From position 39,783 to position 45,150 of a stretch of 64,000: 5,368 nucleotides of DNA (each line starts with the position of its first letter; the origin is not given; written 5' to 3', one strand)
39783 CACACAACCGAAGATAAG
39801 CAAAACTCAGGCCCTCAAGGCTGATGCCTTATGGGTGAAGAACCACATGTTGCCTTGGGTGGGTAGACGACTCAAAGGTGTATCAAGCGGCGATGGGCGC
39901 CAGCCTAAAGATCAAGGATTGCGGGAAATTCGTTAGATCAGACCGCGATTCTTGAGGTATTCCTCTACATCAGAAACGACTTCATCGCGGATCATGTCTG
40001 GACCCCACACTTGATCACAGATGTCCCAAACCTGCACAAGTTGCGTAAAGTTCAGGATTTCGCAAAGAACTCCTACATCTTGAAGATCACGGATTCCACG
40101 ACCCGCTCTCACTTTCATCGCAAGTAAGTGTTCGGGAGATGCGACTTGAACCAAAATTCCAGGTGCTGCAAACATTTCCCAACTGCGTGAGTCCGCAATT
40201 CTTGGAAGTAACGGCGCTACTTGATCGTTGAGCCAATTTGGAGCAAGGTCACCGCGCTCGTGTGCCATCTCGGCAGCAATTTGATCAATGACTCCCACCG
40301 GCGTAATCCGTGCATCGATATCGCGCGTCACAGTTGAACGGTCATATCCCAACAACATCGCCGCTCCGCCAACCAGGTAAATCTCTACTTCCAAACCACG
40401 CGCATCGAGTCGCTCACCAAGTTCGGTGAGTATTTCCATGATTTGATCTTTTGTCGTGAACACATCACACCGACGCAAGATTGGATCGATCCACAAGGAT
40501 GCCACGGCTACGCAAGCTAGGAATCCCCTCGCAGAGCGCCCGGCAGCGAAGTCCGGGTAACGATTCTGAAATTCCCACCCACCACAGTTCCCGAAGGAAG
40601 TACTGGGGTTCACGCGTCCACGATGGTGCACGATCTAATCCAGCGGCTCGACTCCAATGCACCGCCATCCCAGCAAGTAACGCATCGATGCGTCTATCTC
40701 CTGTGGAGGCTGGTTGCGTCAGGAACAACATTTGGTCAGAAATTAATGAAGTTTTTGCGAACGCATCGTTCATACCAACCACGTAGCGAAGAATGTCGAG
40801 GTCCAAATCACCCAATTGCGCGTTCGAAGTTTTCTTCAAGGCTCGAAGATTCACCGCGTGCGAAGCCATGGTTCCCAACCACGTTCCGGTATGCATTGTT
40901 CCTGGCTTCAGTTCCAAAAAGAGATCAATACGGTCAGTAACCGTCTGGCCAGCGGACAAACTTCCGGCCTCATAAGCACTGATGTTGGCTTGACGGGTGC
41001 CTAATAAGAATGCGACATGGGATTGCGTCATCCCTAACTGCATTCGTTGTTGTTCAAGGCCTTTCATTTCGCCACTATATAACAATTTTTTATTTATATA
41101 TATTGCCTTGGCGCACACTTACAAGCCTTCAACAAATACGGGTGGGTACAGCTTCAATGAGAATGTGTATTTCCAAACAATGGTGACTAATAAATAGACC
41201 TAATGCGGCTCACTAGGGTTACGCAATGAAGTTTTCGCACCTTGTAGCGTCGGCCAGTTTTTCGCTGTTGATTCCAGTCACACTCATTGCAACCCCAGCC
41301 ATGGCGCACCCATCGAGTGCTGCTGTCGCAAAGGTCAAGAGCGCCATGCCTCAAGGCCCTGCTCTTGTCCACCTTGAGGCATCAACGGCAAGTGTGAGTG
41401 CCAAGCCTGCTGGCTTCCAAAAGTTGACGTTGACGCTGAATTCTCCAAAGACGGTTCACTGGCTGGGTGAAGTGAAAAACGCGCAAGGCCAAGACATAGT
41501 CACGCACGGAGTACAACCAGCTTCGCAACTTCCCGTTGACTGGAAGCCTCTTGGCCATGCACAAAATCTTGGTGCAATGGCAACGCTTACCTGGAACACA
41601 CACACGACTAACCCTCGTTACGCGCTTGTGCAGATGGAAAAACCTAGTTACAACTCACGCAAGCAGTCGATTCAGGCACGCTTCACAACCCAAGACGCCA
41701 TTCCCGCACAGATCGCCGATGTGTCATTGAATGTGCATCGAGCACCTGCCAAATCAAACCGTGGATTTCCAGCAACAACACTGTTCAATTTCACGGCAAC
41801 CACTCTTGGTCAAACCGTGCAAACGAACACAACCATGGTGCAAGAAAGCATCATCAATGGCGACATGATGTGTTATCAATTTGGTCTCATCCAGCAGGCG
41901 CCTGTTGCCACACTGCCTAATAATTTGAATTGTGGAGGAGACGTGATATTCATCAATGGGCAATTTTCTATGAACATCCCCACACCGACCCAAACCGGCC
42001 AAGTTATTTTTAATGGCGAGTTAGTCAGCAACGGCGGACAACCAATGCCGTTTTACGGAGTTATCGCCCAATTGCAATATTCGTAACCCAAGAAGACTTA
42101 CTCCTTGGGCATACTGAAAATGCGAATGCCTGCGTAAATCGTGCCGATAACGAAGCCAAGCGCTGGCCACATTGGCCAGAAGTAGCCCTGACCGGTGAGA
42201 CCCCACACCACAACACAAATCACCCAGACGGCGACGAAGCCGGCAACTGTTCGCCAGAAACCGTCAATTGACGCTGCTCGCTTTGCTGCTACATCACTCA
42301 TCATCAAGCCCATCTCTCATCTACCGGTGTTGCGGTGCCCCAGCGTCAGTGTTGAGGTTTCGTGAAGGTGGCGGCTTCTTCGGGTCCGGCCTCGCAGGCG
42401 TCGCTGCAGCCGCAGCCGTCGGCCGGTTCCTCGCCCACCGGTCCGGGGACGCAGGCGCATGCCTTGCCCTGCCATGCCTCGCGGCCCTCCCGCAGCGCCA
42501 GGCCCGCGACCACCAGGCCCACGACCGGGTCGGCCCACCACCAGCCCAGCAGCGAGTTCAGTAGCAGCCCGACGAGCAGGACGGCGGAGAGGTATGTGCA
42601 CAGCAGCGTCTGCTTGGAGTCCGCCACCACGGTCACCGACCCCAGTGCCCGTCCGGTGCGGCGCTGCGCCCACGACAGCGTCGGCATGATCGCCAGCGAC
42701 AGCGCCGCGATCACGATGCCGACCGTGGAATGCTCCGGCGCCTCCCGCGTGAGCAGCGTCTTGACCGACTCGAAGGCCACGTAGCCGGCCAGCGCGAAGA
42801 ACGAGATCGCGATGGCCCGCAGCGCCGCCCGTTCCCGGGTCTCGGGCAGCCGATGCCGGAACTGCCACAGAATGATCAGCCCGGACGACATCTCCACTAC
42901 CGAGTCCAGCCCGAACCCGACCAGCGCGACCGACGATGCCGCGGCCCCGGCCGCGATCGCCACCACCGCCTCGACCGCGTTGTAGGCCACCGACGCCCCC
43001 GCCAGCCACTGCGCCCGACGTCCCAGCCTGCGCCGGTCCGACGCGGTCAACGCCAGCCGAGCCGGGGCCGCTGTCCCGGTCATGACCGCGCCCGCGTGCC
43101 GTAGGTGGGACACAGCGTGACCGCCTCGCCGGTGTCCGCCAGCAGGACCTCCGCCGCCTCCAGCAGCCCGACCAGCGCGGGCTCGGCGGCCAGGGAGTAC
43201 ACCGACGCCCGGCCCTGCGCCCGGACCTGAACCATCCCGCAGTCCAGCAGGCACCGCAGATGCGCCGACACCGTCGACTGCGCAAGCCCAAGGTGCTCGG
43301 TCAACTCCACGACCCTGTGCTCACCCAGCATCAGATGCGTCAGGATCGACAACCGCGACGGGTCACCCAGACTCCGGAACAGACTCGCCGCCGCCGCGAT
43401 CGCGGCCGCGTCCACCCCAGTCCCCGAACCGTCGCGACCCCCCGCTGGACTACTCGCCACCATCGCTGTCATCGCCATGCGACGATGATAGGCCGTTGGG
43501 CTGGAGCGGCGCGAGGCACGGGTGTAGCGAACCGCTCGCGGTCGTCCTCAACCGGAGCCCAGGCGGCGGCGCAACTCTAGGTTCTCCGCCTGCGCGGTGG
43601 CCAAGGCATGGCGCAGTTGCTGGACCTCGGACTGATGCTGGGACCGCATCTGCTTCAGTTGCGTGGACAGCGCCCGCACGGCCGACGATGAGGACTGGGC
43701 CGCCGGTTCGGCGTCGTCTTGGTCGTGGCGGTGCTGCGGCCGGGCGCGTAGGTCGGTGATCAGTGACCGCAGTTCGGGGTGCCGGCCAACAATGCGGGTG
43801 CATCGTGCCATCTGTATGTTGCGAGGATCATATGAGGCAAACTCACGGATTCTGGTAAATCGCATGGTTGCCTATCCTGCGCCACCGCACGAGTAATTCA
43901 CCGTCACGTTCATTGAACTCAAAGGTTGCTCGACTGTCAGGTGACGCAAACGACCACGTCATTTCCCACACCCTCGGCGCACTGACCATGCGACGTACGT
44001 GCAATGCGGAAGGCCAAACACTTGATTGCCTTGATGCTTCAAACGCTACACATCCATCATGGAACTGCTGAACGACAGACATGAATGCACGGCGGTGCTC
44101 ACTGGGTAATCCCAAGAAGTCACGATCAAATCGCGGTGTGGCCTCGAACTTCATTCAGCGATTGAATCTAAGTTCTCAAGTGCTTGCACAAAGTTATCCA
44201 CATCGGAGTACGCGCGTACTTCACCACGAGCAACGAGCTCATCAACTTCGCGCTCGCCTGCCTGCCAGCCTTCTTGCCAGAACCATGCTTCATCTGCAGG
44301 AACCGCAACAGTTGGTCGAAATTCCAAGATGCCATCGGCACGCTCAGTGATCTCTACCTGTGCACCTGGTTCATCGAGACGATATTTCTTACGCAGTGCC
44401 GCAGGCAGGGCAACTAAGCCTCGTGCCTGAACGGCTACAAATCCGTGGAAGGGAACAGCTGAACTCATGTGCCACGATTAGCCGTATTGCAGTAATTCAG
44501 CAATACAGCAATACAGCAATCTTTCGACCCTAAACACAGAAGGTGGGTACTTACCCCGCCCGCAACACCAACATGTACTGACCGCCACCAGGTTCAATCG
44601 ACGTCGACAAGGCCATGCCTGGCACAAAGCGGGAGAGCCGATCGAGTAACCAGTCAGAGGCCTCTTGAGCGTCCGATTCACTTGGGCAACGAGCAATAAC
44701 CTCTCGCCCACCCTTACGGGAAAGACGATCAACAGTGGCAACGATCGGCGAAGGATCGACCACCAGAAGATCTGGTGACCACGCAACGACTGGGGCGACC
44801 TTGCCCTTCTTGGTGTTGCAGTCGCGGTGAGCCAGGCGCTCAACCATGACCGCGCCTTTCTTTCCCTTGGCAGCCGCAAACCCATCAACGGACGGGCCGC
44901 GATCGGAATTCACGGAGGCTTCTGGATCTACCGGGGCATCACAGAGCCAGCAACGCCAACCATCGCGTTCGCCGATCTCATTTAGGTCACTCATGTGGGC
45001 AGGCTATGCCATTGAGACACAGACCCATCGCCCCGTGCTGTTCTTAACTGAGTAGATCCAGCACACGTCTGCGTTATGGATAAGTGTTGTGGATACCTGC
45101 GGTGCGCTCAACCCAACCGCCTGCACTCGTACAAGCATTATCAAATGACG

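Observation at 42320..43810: Abrupt ~1.5-kb high-GC insert carrying an ArsR/SmtB-CDF metal efflux cassette and a truncated gene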

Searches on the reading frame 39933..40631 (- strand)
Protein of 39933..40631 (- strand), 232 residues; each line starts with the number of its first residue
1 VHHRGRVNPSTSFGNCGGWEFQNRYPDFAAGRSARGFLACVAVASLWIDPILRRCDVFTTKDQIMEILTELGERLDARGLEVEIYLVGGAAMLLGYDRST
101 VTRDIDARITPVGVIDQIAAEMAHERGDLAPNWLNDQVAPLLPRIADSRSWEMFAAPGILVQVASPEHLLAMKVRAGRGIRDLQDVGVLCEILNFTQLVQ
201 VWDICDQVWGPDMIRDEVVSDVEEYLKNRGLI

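Call 5: search_protein_families(library=pfam, proteins=[window:39933-40631:-], max_evalue=0.01)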
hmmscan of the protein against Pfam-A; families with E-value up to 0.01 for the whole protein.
window:39933-40631:- (232 aa): 3 families
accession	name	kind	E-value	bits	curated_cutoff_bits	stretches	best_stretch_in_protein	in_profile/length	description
PF08843.17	AbiEii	-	0.00012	22.6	22.5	0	152-207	127-184/238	Nucleotidyl transferase AbiEii toxin, Type IV TA system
PF19502.5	DUF6036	-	0.00028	21.2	23.6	1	65-186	4-115/164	Nucleotidyltransferase of unknown function (DUF6036)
PF09970.15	DUF2204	-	0.0087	16.1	20.3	0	66-108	3-43/181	Nucleotidyl transferase of unknown function (DUF2204)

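Call 6: search_protein_families(library=ncbifam, proteins=[window:39933-40631:-], max_evalue=0.01)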
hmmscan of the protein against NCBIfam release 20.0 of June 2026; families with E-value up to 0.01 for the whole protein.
window:39933-40631:- (232 aa): 0 families

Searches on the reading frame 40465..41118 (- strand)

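Call 5: search_protein_families(library=pfam, proteins=[window:40465-41118:-], max_evalue=0.01)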
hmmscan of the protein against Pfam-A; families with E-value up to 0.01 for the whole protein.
window:40465-41118:- (217 aa): 1 family
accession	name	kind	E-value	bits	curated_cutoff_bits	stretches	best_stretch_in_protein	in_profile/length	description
PF01381.28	HTH_3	-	0.00015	22.1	23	1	21-53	1-33/55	Helix-turn-helix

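Call 6: search_protein_families(library=ncbifam, proteins=[window:40465-41118:-], max_evalue=0.01)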
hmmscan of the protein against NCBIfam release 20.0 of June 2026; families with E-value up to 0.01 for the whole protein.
window:40465-41118:- (217 aa): 2 families
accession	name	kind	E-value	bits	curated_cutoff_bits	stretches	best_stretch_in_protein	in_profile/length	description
TIGR03830.1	CxxCG_CxxCG_HTH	subfamily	0.00016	21.4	61.8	1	21-66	70-115/127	type II TA system antitoxin MqsA family protein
NF041951.1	phage_RstR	subfamily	0.006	16.8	80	0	21-68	7-54/108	RstR family transcriptional repressor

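Call 66: search_protein_families(library=padloc, proteins=[window:40465-41067:-], max_evalue=0.01)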
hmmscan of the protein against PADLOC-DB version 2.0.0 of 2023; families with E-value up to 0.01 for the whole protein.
window:40465-41067:- (200 aa): 1 family
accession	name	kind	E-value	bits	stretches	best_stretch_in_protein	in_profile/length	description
PDLC03949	RmrA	-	0.0017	15.3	1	4-84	7-86/363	-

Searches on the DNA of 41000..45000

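Call 61: search_rna_families(source=window, start=41000, end=45000, threshold=evalue, max_evalue=0.1)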
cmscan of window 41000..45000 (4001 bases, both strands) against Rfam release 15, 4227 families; matches with E-value up to 0.1: 0.
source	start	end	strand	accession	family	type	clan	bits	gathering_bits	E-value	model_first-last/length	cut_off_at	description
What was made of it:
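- Tried and rejected: Rfam found nothing in 41000-45000 (call 61).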

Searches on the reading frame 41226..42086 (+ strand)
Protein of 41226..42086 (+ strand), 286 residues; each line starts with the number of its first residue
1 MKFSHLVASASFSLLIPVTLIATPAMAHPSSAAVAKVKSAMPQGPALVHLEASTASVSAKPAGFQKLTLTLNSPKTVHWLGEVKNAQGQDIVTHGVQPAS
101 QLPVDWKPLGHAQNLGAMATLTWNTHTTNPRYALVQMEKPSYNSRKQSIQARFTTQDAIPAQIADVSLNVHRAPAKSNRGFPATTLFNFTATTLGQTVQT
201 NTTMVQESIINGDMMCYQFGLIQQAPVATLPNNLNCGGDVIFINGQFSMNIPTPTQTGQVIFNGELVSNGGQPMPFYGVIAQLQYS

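Call 5: search_protein_families(library=pfam, proteins=[window:41226-42086:+], max_evalue=0.01)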
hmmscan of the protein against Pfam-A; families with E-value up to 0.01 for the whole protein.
window:41226-42086:+ (286 aa): 0 families

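Call 6: search_protein_families(library=ncbifam, proteins=[window:41226-42086:+], max_evalue=0.01)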
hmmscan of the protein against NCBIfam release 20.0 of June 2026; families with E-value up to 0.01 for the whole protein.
window:41226-42086:+ (286 aa): 0 families

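Call 34: find_homologous_proteins(query=window:41226-42086:+, max_evalue=0.00001)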
Query window:41226-42086:+ (286 aa): 4 proteins with E <= 0.00001 among 1271 candidates.
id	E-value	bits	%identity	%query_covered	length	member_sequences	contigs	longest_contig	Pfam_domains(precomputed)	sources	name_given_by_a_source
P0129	8.4e-182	621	98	100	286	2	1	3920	-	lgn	-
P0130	2.5e-133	462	75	100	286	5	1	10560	-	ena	-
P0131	1.0e-115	404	65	100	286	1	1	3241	-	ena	-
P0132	3.2e-46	176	39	100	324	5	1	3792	-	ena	-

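Call 35: find_encoding_contigs(protein=P0129, flank=10000, max_places=5)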
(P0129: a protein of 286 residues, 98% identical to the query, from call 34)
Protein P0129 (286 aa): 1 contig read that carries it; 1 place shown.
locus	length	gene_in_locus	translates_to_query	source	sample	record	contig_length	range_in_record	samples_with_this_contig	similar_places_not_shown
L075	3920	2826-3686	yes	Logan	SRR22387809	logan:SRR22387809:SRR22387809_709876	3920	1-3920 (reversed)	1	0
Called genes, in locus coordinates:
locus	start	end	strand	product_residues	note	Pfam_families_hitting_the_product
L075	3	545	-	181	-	?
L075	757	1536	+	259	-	PF00657:Lipase_GDSL, PF13472:Lipase_GDSL_2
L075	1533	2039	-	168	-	PF08843:AbiEii (faint)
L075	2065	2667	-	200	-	-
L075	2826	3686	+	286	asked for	-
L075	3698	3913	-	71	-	PF13239:2TM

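Call 36: find_encoding_contigs(protein=P0130, flank=10000, max_places=5)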
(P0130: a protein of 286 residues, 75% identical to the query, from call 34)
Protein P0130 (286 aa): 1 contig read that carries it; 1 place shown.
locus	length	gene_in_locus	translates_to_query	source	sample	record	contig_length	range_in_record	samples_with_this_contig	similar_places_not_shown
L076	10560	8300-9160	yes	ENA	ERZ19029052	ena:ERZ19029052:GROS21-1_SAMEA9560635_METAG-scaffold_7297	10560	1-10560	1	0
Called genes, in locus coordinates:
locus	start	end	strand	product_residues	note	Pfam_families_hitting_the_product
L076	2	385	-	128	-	?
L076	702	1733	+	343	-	PF22845:DUF3097_N, PF11296:DUF3097_C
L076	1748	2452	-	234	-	-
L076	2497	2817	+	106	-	-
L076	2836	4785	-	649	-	PF00884:Sulfatase, PF16347:SGSH_C (faint)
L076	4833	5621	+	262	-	PF00657:Lipase_GDSL, PF13472:Lipase_GDSL_2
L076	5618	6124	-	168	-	PF08843:AbiEii (faint)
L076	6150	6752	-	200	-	-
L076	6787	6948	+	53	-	-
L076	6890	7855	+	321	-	-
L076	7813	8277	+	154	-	-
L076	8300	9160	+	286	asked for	-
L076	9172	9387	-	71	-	PF13239:2TM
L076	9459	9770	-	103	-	-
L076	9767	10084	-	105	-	-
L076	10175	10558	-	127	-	?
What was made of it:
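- Only one empty-site relative could be inspected directly (call 36).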

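Call 53: search_protein_families(library=pfam, proteins=[P0136], max_evalue=0.001)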
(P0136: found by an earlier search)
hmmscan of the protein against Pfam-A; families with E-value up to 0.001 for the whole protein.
P0136 (130 aa): 1 family
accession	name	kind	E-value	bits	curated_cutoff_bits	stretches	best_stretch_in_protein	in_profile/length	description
PF19776.5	DUF6262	-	1.2e-10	42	29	1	4-104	3-102/110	Family of unknown function (DUF6262)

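Call 54: search_protein_families(library=ncbifam, proteins=[P0136], max_evalue=0.001)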
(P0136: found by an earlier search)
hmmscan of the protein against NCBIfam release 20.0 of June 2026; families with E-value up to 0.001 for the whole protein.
P0136 (130 aa): 0 families

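Call 66: search_protein_families(library=padloc, proteins=[window:41226-42086:+], max_evalue=0.01)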
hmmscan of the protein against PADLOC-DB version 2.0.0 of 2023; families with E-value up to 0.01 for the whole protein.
window:41226-42086:+ (286 aa): 0 families

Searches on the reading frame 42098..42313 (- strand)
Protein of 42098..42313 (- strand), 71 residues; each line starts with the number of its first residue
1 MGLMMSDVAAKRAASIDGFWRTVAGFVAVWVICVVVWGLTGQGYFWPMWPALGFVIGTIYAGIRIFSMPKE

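Call 5: search_protein_families(library=pfam, proteins=[window:42098-42313:-], max_evalue=0.01)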
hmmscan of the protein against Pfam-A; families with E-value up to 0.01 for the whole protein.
window:42098-42313:- (71 aa): 1 family
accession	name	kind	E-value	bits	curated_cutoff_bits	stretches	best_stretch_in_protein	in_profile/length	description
PF13239.11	2TM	-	1.3e-07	32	24.8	1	9-67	3-60/79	2TM domain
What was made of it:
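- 42098..42313 (-): Host 2TM-domain gene (71 aa, or 68 aa from the ATG at 42304). It now lies 32 nt downstream of the CDF stop on the same strand. Pfam 2TM hit (call 5).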

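Call 6: search_protein_families(library=ncbifam, proteins=[window:42098-42313:-], max_evalue=0.01)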
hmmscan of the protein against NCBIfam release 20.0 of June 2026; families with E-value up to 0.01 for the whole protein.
window:42098-42313:- (71 aa): 0 families

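Call 53: search_protein_families(library=pfam, proteins=[P0136], max_evalue=0.001)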
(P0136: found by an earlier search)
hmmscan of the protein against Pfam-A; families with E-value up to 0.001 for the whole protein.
P0136 (130 aa): 1 family
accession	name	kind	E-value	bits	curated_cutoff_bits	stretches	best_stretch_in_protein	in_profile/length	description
PF19776.5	DUF6262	-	1.2e-10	42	29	1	4-104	3-102/110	Family of unknown function (DUF6262)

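Call 54: search_protein_families(library=ncbifam, proteins=[P0136], max_evalue=0.001)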
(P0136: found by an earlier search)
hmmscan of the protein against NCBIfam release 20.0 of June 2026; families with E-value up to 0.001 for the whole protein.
P0136 (130 aa): 0 families

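Call 66: search_protein_families(library=padloc, proteins=[window:42098-42313:-], max_evalue=0.01)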
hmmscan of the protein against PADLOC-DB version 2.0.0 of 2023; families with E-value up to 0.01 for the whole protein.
window:42098-42313:- (71 aa): 0 families

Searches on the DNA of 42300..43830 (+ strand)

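Call 7: search_dna_similar(query=window:42300-43830:+, collection=plasmids, mode=near, max_rows=25)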
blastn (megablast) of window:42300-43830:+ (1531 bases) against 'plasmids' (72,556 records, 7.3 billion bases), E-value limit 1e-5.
Records with a match: 1; places in all: 1; records where one place covers at least 80% of the query: 0.
Best place of each record, by identity: 60-80% 1.
By first word of the organism name: Nonomuraea 1.
By predicted mobility (MOB-suite, as given by PLSDB): non-mobilizable 1.
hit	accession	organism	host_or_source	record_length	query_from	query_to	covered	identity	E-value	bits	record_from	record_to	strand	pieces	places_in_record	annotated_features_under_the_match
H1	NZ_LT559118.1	Nonomuraea gerenzanensis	-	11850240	172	687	34%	72.8%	1e-34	156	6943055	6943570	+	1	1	none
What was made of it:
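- Tried and rejected: Megablast of the 1.5 kb against plasmids gave only one weak 73% hit, in a Nonomuraea replicon (call 7).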
